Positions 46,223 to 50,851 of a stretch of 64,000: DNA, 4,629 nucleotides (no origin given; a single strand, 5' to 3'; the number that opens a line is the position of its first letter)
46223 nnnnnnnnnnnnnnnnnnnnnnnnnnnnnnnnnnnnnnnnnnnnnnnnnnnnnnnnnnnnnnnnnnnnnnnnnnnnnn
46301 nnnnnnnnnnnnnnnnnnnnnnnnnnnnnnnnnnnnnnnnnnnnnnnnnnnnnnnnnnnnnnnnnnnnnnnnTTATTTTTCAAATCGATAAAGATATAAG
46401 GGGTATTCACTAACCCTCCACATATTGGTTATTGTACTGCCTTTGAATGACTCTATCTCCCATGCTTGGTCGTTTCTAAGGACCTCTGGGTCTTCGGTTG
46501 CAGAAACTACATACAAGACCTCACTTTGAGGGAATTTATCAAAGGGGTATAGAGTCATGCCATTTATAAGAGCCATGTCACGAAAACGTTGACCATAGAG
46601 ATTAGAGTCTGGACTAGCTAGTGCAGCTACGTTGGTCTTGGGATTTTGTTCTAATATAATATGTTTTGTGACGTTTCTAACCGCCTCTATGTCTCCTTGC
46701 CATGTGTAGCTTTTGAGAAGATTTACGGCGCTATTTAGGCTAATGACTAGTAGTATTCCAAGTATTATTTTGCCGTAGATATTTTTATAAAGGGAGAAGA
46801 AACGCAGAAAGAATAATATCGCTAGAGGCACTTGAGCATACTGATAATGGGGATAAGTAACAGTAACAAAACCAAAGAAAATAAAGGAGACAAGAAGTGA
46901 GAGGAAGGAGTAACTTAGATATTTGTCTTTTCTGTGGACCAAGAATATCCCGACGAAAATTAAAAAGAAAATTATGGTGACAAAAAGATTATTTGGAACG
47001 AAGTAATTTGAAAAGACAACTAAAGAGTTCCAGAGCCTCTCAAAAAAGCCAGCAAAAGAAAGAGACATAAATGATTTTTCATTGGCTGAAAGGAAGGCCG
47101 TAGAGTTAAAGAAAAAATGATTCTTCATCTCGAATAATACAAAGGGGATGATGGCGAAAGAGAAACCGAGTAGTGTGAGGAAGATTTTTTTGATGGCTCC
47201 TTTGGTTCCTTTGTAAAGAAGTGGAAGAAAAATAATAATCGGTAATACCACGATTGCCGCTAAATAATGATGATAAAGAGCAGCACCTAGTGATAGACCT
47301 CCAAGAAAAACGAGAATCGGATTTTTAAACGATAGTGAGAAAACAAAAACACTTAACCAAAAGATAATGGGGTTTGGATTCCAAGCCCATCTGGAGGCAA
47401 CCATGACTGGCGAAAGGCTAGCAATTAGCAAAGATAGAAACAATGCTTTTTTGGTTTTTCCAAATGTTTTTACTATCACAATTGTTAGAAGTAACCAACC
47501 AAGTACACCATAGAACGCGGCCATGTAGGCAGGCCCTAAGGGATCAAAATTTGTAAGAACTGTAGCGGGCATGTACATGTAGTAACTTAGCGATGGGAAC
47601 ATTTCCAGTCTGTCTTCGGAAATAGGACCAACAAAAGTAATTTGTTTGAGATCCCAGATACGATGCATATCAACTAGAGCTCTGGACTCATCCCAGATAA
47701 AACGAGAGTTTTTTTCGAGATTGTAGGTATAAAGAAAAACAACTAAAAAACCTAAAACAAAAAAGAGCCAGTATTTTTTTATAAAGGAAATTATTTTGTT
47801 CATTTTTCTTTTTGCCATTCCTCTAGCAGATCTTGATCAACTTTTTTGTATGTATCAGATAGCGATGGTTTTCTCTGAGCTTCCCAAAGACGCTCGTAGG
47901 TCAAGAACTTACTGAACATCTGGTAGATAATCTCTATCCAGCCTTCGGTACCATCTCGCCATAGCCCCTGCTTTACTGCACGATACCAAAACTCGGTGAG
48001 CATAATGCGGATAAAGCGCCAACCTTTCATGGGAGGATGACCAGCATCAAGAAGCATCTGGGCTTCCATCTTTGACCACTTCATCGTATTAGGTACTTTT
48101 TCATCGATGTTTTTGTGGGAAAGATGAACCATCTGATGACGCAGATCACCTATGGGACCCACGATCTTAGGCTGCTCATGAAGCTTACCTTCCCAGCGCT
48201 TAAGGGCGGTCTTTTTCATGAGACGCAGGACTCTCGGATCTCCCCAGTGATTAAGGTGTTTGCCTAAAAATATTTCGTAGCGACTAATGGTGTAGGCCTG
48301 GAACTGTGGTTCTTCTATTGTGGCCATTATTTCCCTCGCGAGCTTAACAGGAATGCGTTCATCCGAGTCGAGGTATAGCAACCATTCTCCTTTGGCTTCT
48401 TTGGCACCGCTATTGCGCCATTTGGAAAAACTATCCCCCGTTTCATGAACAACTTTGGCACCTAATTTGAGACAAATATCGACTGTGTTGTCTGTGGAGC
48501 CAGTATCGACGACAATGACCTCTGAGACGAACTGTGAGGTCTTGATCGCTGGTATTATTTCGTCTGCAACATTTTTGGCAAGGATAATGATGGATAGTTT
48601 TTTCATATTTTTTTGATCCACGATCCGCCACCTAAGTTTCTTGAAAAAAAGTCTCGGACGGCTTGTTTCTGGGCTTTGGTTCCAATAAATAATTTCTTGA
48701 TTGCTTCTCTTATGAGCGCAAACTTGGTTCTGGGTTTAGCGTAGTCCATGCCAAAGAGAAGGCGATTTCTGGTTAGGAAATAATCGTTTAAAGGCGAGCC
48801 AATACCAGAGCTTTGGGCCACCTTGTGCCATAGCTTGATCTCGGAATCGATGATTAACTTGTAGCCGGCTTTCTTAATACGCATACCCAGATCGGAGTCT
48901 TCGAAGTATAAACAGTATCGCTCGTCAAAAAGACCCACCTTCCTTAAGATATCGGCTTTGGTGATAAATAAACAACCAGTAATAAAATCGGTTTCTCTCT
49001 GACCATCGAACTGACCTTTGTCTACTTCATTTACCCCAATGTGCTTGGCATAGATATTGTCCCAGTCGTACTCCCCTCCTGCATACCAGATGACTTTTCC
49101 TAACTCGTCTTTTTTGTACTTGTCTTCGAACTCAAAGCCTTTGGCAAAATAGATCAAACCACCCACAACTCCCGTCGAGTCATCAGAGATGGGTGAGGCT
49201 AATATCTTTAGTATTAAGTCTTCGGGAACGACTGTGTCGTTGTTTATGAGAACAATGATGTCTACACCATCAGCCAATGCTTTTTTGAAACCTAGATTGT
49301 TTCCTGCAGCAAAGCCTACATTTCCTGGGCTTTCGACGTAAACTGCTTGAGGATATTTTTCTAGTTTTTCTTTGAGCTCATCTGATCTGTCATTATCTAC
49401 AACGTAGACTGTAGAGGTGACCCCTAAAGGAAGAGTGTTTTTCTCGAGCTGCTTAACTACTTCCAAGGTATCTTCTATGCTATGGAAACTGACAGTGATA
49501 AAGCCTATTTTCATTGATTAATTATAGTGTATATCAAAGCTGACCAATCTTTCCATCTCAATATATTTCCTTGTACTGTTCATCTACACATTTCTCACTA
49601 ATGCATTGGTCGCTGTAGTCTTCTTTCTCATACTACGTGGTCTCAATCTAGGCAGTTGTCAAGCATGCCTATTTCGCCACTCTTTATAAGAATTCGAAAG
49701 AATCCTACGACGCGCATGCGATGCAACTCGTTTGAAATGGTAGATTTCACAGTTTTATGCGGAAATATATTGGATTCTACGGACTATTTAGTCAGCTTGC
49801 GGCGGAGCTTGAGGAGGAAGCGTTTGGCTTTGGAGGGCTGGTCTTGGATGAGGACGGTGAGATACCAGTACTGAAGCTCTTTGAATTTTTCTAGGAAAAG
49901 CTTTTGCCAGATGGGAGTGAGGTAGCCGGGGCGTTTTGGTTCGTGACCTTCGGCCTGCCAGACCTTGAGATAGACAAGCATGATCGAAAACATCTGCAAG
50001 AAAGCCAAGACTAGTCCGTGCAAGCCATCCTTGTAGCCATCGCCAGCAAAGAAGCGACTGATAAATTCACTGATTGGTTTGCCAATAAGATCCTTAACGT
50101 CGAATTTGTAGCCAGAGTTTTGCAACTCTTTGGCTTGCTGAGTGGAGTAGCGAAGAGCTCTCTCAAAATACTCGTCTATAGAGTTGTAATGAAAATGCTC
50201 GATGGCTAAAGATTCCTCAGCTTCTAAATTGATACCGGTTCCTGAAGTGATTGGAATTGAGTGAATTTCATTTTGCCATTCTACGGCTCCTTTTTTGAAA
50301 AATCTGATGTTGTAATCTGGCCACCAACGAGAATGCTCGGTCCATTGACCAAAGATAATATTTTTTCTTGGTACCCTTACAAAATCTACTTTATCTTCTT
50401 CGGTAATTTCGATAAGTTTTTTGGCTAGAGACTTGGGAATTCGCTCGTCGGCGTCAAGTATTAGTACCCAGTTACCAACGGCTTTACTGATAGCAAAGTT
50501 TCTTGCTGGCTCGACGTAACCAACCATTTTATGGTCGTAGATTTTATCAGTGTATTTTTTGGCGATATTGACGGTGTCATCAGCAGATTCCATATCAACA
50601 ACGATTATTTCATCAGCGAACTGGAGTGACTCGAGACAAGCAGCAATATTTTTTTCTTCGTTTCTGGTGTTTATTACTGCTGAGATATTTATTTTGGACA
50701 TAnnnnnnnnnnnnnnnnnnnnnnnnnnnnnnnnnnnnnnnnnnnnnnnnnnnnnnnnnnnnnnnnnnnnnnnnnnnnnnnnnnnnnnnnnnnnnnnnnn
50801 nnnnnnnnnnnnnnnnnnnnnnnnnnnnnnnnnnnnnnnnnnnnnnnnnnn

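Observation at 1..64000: Hyper-dense extracytoplasmic glycosylation island: ~21 GT-C-like polytopic enzymes in 64 kb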

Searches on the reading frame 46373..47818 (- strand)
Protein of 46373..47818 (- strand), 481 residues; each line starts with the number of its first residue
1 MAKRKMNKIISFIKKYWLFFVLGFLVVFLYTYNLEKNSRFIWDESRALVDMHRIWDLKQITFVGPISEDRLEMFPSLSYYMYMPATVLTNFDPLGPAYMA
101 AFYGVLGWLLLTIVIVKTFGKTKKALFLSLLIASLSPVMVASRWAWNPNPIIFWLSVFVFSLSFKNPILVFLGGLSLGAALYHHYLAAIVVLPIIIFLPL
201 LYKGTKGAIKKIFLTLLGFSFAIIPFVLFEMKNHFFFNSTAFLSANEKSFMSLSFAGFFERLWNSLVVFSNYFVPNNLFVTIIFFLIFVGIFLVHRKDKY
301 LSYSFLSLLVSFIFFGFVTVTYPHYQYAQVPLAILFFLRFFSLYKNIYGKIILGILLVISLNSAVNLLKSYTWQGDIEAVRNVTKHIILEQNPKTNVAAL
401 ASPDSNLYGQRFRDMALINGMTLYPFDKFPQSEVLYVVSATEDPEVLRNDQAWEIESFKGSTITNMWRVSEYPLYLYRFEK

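Call 7: search_protein_families(library=pfam, max_evalue=0.01, proteins=[window:46373-47818:-])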
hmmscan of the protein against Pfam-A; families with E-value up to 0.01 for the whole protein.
window:46373-47818:- (481 aa): 0 families

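Call 16: search_protein_families(library=pfam, max_evalue=10, proteins=[window:46373-47818:-])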
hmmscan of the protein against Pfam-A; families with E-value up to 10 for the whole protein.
window:46373-47818:- (481 aa): 1 family
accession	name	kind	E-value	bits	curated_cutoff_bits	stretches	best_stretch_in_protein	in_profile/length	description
PF19545.4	DUF6069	-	4.8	7.7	27.2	1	138-193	65-121/129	Family of unknown function (DUF6069)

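Call 17: search_protein_families(library=ncbifam, max_evalue=1, proteins=[window:46373-47818:-])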
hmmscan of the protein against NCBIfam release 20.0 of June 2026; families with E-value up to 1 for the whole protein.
window:46373-47818:- (481 aa): 2 families
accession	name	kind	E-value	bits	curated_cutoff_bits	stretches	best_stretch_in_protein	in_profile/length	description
NF041906.1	V4R_TF_MobR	exception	0.046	12.2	999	1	328-390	410-464/544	phenol degradation transcriptional regulator MobR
NF041552.1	TF_PrdR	equivalog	0.12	10.6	795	1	363-390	472-500/577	sigma-54 dependent transcriptional regulator PrdR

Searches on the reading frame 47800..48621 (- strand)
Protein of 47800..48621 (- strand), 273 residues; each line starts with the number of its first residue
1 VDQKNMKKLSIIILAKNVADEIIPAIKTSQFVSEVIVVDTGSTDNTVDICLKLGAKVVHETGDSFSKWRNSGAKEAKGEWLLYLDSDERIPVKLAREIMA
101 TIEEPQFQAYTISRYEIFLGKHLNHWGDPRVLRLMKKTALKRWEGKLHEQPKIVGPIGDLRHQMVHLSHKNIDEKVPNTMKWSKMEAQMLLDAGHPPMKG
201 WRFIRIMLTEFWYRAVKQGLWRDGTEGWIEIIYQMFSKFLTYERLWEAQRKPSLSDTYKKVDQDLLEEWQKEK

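Call 7: search_protein_families(library=pfam, max_evalue=0.01, proteins=[window:47800-48621:-])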
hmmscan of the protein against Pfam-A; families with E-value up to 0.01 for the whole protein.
window:47800-48621:- (273 aa): 3 families
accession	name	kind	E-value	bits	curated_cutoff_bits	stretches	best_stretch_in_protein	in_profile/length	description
PF00535.33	Glycos_transf_2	-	8e-19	68.6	23.3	1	10-144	1-146/168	Glycosyl transferase family 2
PF13704.12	Glyco_tranf_2_4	-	1.1e-05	26.3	27.5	1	30-90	17-84/98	Glycosyl transferase family 2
PF10111.15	Glyco_tranf_2_2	-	0.00083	19.4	27.3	1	27-89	22-93/276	Glycosyltransferase like family 2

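Call 52: search_protein_families(library=ncbifam, max_evalue=0.001, proteins=[window:47800-48621:-])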
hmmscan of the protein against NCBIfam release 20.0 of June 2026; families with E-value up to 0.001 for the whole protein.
window:47800-48621:- (273 aa): 10 families
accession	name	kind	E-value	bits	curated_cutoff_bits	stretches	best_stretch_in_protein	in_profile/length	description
TIGR04283.1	glyco_like_mftF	equivalog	7.3e-14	51.9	182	1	9-109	1-104/221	TIGR04283 family arsenosugar biosynthesis glycosyltransferase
NF007482.0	PRK10073.1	equivalog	2.9e-08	33.1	423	1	4-104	3-112/334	glycosyltransferase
NF010496.0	PRK13915.1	equivalog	5.5e-07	28.9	262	1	2-61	26-92/307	glucosyl-3-phosphoglycerate synthase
TIGR03965.1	mycofact_glyco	equivalog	6.1e-06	25.4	280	1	22-106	92-183/467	mycofactocin biosynthesis glycosyltransferase MftF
TIGR04195.1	S_glycosyl_SunS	equivalog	1.9e-05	23.7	350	1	29-151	81-202/421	SunS family peptide S-glycosyltransferase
TIGR04182.1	glyco_TIGR04182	equivalog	2e-05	24.1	325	1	21-100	17-95/293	S-layer glycoprotein N-glycosyltransferase AglJ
NF041875.1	EPS_EpsD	equivalog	2.3e-05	24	370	1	32-99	30-101/325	exopolysaccharide biosynthesis glycosyltransferase EpsD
NF047683.1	TeichurnBiosyTuaG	equivalog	8.8e-05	22.3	400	1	15-118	17-126/252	teichuronic acid biosynthesis protein TuaG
NF038302.1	EPS_HpsE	equivalog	0.0002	20.4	300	1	17-90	18-99/307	hormogonium polysaccharide biosynthesis glycosyltransferase HpsE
NF050819.1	PolSacchBiosHfsG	equivalog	0.00029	20.1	500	1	7-87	12-101/302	polysaccharide biosynthesis protein HfsG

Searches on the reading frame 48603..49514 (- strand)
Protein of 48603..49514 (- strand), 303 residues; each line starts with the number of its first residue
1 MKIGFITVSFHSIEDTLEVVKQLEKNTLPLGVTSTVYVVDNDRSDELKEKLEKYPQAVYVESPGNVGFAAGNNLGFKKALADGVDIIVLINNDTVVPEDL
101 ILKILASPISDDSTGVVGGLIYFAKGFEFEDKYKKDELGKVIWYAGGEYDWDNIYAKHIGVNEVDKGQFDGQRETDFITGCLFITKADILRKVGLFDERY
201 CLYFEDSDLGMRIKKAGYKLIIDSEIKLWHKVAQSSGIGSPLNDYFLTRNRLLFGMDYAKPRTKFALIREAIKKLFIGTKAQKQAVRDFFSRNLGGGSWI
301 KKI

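Call 7: search_protein_families(library=pfam, max_evalue=0.01, proteins=[window:48603-49514:-])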
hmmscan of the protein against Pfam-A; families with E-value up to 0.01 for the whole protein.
window:48603-49514:- (303 aa): 5 families
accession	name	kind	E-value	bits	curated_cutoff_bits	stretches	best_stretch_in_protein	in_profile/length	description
PF00535.33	Glycos_transf_2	-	2e-12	47.8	23.3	1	31-158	25-132/168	Glycosyl transferase family 2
PF13641.12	Glyco_tranf_2_3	-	6.5e-08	33.3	27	1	17-222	17-203/230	Glycosyltransferase like family 2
PF13632.12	Glyco_trans_2_3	-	0.00016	22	27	1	86-224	1-117/198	Glycosyl transferase family group 2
PF13712.12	Glyco_tranf_2_5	-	0.00067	19.9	27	1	88-230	58-189/210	Glycosyltransferase like family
PF13506.12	Glyco_transf_21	-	0.0011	18.9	21.7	0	173-233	97-157/174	Glycosyl transferase family 21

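Call 52: search_protein_families(library=ncbifam, max_evalue=0.001, proteins=[window:48603-49514:-])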
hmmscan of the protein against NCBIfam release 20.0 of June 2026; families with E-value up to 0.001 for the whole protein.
window:48603-49514:- (303 aa): 4 families
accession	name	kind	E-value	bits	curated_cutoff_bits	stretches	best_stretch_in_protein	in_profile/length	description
TIGR01556.1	rhamnosyltran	subfamily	1e-16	61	200.55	2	33-104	21-94/281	rhamnosyltransferase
NF041875.1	EPS_EpsD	equivalog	2e-10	40.6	370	1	164-235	143-211/325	exopolysaccharide biosynthesis glycosyltransferase EpsD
NF050113.1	gal_furan_GlfT1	equivalog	2.8e-09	36.7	330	1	33-107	28-103/290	galactofuranosyltransferase GlfT1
NF038299.1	EPS_HpsN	equivalog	0.00017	20.7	425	1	71-237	72-227/317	hormogonium polysaccharide biosynthesis glycosyltransferase HpsN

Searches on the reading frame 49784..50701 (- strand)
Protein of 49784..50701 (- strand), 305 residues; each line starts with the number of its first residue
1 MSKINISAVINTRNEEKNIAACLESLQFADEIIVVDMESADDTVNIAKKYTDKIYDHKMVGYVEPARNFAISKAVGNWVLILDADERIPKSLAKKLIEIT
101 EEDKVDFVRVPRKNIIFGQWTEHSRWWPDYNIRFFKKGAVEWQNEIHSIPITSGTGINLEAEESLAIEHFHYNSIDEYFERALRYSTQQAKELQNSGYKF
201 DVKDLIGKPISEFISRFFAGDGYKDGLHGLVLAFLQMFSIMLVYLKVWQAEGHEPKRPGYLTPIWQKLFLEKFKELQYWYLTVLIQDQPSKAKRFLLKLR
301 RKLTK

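Call 8: search_protein_families(library=pfam, max_evalue=0.01, proteins=[window:49784-50701:-])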
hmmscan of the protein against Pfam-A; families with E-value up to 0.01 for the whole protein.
window:49784-50701:- (305 aa): 4 families
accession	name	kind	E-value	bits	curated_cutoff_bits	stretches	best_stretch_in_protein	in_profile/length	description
PF00535.33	Glycos_transf_2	-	5.2e-20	72.5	23.3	1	7-147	1-150/168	Glycosyl transferase family 2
PF13704.12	Glyco_tranf_2_4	-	0.00088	20.2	27.5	1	13-86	1-82/98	Glycosyl transferase family 2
PF10111.15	Glyco_tranf_2_2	-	0.0051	16.8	27.3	1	8-98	2-104/276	Glycosyltransferase like family 2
PF13632.12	Glyco_trans_2_3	-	0.0062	16.8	27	1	78-185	1-106/198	Glycosyl transferase family group 2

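Call 52: search_protein_families(library=ncbifam, max_evalue=0.001, proteins=[window:49784-50701:-])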
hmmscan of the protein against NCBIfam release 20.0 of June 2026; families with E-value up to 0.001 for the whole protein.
window:49784-50701:- (305 aa): 11 families
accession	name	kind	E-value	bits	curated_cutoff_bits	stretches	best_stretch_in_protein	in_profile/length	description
NF007482.0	PRK10073.1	equivalog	1.2e-12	47.6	423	1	3-110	5-120/334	glycosyltransferase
TIGR04283.1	glyco_like_mftF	equivalog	1e-11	44.9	182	1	6-104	1-101/221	TIGR04283 family arsenosugar biosynthesis glycosyltransferase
TIGR04195.1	S_glycosyl_SunS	equivalog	6.7e-11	41.7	350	1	6-174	59-226/421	SunS family peptide S-glycosyltransferase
NF045692.1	OglycostaseCruG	equivalog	1.2e-07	31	600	1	5-115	42-167/386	2'-O-glycosyltransferase CruG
TIGR04182.1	glyco_TIGR04182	equivalog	2.9e-06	26.9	325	1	6-106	2-103/293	S-layer glycoprotein N-glycosyltransferase AglJ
NF038302.1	EPS_HpsE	equivalog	3.9e-06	26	300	1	5-87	2-98/307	hormogonium polysaccharide biosynthesis glycosyltransferase HpsE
NF010496.0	PRK13915.1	equivalog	2.4e-05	23.6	262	1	4-58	31-92/307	glucosyl-3-phosphoglycerate synthase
NF041875.1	EPS_EpsD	equivalog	6e-05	22.6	370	1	6-100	1-104/325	exopolysaccharide biosynthesis glycosyltransferase EpsD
NF047683.1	TeichurnBiosyTuaG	equivalog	0.00015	21.5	400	1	5-105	7-116/252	teichuronic acid biosynthesis protein TuaG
TIGR03965.1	mycofact_glyco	equivalog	0.00024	20.1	280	1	5-86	75-165/467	mycofactocin biosynthesis glycosyltransferase MftF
TIGR03469.1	HpnB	hypoth_equivalog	0.00056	19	379.25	0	5-57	45-102/386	hopene-associated glycosyltransferase HpnB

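Call 107: search_solved_structures(query=window:49784-50701:-, max_evalue=0.01)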
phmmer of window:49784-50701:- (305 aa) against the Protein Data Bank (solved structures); distinct sequences matched with E-value up to 0.01: 9.
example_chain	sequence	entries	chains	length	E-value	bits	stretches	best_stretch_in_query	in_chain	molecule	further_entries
22ao_A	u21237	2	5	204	9e-19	71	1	6-148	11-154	GmaR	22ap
7msp_A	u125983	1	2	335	1.4e-08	37.6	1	9-184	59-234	SPbeta prophage-derived glycosyltransferase SunS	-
7msn_A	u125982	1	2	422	1.7e-08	37.3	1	10-184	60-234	SPbeta prophage-derived glycosyltransferase SunS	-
7msk_A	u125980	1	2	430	3.4e-06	29.7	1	6-173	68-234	Glyco_trans_2-like domain-containing protein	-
5tze_C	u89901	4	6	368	1e-05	28.1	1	6-115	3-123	Glycosyl transferase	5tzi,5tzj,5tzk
5tz8_A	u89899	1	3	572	2.4e-05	26.9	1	6-115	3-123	Glycosyl transferase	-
9omh_A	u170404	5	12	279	0.0025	20.3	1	4-89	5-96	Glycosyltransferase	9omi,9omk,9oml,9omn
9omm_A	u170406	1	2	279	0.0025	20.3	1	4-89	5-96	Glycosyltransferase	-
9omj_A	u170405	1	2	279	0.003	20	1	5-89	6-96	Glycosyltransferase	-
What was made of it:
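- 47800..50701 (-): Three GT2s (o39, o40, o41). o41 is the invariant downstream neighbour of o42. The best PDB matches of o41 are GmaR (E 9e-19) and SunS (call 107).
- o41 resembles protein- or peptide-glycosylating GT2s (GmaR, SunS; call 107). The invariant GT2 o41 best matches the protein- or peptide-glycosylating enzymes GmaR and SunS (call 107).
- Tried and rejected: The idea that o41 is a GtrB-type donor synthase was rejected, because its best matches are GmaR and SunS (call 107).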
